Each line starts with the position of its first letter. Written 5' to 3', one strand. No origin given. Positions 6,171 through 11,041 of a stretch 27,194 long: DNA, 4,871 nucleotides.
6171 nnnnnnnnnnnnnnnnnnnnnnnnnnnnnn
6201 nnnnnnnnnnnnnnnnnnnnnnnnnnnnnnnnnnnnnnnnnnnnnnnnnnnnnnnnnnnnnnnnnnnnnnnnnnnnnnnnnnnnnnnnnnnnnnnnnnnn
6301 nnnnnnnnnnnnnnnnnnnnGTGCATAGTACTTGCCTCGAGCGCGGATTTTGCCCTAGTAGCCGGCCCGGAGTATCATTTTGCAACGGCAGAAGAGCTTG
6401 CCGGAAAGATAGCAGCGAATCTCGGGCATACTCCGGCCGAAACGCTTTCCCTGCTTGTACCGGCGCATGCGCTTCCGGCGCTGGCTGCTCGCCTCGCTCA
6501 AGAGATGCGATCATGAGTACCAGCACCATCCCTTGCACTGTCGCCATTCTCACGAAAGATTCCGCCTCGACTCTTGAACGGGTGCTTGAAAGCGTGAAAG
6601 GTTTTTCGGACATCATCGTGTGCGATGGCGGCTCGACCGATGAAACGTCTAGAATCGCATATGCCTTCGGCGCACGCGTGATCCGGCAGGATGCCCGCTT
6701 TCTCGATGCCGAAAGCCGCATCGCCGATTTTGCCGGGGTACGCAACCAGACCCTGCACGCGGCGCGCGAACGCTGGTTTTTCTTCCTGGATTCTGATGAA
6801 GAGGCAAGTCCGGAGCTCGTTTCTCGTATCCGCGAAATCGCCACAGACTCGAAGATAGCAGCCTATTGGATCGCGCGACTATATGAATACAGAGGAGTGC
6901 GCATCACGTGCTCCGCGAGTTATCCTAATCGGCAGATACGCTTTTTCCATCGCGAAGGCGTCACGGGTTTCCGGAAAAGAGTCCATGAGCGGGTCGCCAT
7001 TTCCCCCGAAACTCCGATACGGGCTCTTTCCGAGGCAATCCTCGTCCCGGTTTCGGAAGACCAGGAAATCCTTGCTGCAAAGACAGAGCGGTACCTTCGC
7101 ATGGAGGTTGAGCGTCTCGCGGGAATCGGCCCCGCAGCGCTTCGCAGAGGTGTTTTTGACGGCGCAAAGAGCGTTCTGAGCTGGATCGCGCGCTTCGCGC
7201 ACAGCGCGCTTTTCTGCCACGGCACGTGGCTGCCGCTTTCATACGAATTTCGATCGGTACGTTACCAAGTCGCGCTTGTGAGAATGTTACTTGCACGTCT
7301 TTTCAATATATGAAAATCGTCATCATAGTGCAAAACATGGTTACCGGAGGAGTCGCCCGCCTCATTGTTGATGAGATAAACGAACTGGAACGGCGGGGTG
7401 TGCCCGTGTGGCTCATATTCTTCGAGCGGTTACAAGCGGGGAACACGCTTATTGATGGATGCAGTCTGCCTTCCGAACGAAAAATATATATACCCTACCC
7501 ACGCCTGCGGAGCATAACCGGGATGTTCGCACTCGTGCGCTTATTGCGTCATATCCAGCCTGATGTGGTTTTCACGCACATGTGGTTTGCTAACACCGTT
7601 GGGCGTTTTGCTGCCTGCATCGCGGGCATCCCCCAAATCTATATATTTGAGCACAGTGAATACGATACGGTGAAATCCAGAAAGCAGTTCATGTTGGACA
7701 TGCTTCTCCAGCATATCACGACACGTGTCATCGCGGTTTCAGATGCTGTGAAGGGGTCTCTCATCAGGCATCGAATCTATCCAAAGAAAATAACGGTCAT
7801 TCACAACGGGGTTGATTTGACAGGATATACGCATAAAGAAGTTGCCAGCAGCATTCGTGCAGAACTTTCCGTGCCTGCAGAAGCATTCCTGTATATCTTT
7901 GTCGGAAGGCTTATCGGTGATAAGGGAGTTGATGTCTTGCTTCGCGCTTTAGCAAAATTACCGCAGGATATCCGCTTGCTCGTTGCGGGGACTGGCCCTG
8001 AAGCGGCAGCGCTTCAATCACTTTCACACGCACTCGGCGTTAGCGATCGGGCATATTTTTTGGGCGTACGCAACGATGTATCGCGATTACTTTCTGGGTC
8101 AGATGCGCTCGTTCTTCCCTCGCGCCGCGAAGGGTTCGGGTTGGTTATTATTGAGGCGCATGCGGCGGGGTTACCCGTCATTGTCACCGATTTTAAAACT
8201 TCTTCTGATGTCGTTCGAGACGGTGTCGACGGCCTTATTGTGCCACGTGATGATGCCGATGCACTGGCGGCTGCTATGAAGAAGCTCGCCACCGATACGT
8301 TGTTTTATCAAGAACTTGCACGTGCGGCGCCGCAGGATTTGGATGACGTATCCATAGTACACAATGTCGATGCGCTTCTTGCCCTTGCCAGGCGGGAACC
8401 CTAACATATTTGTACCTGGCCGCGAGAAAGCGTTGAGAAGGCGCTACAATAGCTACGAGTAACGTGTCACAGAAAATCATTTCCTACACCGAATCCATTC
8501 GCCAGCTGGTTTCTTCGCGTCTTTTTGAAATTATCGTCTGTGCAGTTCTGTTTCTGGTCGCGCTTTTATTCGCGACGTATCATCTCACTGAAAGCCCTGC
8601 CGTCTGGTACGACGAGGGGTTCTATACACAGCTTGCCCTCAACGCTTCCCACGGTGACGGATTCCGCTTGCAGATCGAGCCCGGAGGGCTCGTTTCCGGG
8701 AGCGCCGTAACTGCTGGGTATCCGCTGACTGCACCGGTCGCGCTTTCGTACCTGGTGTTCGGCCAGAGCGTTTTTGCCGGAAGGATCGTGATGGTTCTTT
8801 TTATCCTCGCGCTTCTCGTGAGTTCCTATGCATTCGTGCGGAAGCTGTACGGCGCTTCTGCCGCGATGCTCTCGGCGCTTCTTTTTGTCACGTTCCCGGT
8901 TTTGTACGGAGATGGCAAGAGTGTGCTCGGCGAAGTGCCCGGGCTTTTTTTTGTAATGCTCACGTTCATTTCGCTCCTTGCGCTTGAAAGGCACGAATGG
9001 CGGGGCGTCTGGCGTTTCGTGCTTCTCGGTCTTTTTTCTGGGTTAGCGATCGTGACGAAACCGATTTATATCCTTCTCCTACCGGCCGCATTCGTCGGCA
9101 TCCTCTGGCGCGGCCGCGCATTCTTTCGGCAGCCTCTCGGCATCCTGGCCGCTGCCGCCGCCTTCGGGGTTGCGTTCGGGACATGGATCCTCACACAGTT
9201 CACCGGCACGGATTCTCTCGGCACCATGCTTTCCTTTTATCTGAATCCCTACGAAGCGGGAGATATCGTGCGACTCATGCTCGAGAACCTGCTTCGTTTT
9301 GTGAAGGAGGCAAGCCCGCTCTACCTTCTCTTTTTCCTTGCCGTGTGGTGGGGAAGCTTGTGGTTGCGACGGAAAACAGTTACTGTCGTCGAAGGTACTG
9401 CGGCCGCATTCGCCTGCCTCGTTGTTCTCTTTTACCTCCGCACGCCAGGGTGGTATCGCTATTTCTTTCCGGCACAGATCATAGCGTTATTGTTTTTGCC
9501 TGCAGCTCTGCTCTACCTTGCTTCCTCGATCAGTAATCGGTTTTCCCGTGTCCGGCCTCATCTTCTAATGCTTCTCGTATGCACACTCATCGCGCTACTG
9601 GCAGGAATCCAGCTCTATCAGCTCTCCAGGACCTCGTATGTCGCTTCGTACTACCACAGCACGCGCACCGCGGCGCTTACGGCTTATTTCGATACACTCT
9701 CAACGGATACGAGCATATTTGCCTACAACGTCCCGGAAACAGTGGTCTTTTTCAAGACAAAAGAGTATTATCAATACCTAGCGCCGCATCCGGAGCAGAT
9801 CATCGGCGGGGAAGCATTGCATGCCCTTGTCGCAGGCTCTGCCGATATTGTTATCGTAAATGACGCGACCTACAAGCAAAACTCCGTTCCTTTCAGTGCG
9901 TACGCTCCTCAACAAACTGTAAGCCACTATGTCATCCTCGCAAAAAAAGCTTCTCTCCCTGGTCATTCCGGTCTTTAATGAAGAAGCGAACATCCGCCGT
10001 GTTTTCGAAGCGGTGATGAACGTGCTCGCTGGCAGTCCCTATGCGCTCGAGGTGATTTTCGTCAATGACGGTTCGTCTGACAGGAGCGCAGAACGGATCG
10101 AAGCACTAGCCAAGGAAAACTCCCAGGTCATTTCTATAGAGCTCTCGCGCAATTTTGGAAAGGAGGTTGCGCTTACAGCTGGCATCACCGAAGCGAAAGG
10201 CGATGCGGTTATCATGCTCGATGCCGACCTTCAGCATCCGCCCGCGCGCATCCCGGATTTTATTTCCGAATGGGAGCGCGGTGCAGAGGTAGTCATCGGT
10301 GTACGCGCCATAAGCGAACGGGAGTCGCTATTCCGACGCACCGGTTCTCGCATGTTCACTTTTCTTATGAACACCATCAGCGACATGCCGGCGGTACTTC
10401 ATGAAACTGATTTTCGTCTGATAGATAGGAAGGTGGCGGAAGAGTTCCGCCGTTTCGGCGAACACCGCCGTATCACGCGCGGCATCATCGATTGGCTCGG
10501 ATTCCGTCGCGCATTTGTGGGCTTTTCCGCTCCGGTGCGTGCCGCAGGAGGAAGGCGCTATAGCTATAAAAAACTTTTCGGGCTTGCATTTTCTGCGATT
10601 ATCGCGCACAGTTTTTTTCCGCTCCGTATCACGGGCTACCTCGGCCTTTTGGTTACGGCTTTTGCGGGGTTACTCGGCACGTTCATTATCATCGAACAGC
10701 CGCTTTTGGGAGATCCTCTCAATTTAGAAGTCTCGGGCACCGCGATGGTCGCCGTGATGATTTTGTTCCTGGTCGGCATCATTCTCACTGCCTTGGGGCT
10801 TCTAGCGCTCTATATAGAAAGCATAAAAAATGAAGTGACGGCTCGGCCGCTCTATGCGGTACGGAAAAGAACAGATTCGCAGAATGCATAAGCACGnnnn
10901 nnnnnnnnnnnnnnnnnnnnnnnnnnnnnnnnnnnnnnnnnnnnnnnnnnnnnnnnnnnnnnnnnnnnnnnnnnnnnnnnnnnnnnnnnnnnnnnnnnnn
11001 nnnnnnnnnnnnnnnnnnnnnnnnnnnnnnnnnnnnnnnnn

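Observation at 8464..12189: Complete lipid-carrier amino-sugar modification module with a YdjC-deacetylase-GtrA flippase fusion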

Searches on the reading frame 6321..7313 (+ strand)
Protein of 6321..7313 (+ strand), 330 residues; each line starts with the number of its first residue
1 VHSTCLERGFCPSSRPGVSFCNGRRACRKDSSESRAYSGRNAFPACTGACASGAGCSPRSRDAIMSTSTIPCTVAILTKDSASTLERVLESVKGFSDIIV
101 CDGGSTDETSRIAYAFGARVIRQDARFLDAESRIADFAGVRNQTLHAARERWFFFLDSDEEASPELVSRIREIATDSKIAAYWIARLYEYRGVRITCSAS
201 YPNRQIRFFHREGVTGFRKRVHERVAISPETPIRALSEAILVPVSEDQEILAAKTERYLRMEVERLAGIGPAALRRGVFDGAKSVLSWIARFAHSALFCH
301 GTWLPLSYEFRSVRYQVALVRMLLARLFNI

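Call 3: search_protein_families(library=pfam, proteins=[window:6321-7313:+], max_evalue=0.01)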
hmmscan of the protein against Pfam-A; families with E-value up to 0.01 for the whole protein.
window:6321-7313:+ (330 aa): 2 families
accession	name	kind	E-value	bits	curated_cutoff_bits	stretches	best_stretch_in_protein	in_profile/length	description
PF00535.33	Glycos_transf_2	-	5.3e-13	49.7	23.3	1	73-186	1-115/168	Glycosyl transferase family 2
PF13704.12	Glyco_tranf_2_4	-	5.2e-05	24.1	27.5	1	93-160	17-82/98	Glycosyl transferase family 2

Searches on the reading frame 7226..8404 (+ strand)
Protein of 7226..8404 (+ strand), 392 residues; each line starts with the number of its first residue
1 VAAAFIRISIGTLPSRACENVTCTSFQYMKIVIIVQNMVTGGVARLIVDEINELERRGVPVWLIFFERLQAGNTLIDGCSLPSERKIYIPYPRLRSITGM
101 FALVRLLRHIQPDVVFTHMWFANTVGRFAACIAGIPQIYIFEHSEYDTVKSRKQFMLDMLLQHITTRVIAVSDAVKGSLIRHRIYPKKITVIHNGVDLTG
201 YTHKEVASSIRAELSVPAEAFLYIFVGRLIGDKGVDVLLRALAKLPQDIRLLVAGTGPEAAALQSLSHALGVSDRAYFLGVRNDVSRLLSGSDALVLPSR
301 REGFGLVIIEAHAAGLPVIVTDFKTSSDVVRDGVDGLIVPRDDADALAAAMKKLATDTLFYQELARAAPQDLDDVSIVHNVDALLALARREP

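Call 3: search_protein_families(library=pfam, proteins=[window:7226-8404:+], max_evalue=0.01)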
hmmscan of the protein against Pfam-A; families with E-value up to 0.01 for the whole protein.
window:7226-8404:+ (392 aa): 6 families
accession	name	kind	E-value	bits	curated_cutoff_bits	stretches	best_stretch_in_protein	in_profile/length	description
PF00534.26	Glycos_transf_1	-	7e-40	136.8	26.4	1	210-369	5-170/172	Glycosyl transferases group 1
PF13692.12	Glyco_trans_1_4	-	8.4e-37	127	27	1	223-357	4-142/142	Glycosyl transferases group 1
PF13439.12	Glyco_transf_4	-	1.2e-25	90.9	28.5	1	41-198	2-168/170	Glycosyltransferase Family 4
PF13579.12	Glyco_trans_4_4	-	2.5e-14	54.4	29.7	1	41-195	1-158/158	Glycosyl transferase 4-like domain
PF20706.3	GT4-conflict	-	8.6e-13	48.5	26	1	213-363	193-363/385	Family 4 Glycosyltransferase in conflict systems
PF13477.12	Glyco_trans_4_2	-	0.00011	22.8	23.4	1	51-159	17-127/139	Glycosyl transferase 4-like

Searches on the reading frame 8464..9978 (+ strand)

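Call 3: search_protein_families(library=pfam, proteins=[window:8464-9978:+], max_evalue=0.01)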
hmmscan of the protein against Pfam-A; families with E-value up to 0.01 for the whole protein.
window:8464-9978:+ (504 aa): 2 families
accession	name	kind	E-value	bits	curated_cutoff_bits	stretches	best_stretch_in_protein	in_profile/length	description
PF13231.12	PMT_2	-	1.6e-12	48.3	26.1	1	93-239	11-155/160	Dolichyl-phosphate-mannose-protein mannosyltransferase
PF02366.24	PMT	-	8.3e-07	29.2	22.7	1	30-215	4-196/245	Dolichyl-phosphate-mannose-protein mannosyltransferase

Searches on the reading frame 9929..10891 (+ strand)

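Call 3: search_protein_families(library=pfam, proteins=[window:9929-10891:+], max_evalue=0.01)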
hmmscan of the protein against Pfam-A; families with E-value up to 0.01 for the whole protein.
window:9929-10891:+ (320 aa): 4 families
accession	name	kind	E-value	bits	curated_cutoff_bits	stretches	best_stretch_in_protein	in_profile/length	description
PF00535.33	Glycos_transf_2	-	3.3e-34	118.7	23.3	1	10-172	1-166/168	Glycosyl transferase family 2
PF10111.15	Glyco_tranf_2_2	-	5.6e-07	29.8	27.3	1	10-100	1-91/276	Glycosyltransferase like family 2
PF13641.12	Glyco_tranf_2_3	-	1.5e-05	25.6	27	1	9-100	3-96/230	Glycosyltransferase like family 2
PF13506.12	Glyco_transf_21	-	0.00093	19.1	21.7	1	78-150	18-91/174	Glycosyl transferase family 21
